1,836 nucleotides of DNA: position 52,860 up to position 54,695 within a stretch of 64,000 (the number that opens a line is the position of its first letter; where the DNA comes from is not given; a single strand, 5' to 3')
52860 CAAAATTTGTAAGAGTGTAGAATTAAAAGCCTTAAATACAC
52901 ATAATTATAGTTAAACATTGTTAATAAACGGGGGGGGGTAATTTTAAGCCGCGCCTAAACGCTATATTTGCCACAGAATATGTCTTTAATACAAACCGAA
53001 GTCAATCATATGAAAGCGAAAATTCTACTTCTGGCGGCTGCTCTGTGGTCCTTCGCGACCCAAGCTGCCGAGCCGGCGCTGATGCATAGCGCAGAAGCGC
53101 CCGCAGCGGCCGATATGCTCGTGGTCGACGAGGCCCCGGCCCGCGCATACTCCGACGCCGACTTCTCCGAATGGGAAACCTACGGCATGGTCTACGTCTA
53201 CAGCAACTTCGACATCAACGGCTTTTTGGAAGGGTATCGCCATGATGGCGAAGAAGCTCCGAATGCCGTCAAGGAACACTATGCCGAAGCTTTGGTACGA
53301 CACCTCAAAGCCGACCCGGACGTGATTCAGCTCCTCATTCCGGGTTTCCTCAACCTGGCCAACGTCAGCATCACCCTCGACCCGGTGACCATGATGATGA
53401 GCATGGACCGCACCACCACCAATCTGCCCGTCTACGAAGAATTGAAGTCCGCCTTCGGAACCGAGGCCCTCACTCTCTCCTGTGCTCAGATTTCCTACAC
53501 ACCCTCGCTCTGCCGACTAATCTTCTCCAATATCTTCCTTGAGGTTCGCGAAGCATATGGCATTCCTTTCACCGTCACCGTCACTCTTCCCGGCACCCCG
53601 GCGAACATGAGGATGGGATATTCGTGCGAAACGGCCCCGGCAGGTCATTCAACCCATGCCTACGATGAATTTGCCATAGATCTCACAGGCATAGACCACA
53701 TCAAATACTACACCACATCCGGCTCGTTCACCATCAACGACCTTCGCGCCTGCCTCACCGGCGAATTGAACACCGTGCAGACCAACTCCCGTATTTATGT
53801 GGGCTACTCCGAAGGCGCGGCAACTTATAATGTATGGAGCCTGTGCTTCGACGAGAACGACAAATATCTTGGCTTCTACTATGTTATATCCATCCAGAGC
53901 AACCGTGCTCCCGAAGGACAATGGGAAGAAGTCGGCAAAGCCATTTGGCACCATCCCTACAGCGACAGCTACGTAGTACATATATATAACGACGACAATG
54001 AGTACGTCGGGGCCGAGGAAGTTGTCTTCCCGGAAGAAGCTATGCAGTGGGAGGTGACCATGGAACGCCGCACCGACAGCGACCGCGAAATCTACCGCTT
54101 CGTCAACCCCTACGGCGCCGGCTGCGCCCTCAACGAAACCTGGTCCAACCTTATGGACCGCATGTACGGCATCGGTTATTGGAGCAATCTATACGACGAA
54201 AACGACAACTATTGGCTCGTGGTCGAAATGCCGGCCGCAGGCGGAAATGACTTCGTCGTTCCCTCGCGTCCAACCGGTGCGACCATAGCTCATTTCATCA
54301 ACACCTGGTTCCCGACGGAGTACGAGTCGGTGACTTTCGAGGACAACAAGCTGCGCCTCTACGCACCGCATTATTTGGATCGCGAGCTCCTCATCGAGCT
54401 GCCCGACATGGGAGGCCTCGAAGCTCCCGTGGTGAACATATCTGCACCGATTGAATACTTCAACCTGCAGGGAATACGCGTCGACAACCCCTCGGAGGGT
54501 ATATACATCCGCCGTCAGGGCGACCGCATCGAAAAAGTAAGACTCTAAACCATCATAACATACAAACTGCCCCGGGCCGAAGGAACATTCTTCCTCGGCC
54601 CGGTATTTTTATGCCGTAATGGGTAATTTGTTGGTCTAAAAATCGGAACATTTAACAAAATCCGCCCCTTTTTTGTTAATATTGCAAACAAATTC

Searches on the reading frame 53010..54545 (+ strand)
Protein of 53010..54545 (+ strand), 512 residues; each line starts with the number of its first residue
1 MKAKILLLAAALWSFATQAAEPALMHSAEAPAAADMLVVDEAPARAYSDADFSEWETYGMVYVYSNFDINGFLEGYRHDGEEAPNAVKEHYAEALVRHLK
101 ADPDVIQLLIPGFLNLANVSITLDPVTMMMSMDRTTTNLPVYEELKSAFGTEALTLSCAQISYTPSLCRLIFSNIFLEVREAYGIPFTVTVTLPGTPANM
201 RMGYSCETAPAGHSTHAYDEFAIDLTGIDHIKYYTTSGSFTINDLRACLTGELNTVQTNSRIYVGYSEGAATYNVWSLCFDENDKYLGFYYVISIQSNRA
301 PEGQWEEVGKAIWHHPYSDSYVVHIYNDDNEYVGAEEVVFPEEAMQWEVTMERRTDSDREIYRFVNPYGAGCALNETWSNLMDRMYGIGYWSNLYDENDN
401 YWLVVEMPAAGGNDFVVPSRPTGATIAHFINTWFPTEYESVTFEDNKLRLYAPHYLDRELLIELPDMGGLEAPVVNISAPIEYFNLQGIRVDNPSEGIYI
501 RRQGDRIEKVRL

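Call 54: find_homologous_proteins(query=window:53010-54545:+)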
Query window:53010-54545:+ (512 aa): 3 proteins with E <= 0.001 among 8000 candidates.
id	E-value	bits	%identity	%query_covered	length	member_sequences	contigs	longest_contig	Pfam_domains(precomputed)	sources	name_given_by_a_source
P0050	0.0e+0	1193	100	100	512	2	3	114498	-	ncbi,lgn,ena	-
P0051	3.2e-164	565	51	96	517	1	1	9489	-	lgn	-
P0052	9.1e-5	39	47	10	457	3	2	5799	PF26918.1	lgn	-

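Call 55: find_encoding_contigs(protein=P0050, flank=1500, max_places=10)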
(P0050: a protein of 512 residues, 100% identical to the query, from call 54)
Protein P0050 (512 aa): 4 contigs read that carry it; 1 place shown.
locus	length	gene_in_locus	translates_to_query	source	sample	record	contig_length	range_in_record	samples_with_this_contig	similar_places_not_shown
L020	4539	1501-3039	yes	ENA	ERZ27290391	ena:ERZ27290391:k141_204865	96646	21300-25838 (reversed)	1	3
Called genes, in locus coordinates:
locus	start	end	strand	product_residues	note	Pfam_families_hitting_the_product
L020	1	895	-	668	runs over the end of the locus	PF02922:CBM_48 (weak), PF00128:Alpha-amylase, PF11852:Pullul_strch_C (weak), PF21653:pulA_all-beta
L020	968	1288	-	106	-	-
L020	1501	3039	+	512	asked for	-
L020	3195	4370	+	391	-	PF01103:Omp85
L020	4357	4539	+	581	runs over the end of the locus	PF00884:Sulfatase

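Call 56: find_encoding_contigs(protein=P0051, flank=1500, max_places=10)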
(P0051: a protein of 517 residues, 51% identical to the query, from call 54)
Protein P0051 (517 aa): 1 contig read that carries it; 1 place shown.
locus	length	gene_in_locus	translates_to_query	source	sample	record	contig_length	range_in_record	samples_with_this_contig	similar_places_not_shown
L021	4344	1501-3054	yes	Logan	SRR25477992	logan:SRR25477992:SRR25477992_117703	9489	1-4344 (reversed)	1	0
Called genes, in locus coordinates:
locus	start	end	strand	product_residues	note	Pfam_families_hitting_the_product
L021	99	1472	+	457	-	-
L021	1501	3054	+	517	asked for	-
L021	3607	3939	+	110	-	-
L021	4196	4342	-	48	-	?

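Call 63: search_protein_families(library=ncbifam, proteins=[window:53010-54545:+], max_evalue=0.1)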
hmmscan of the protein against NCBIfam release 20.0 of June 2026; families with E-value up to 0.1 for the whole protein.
window:53010-54545:+ (512 aa): 0 families
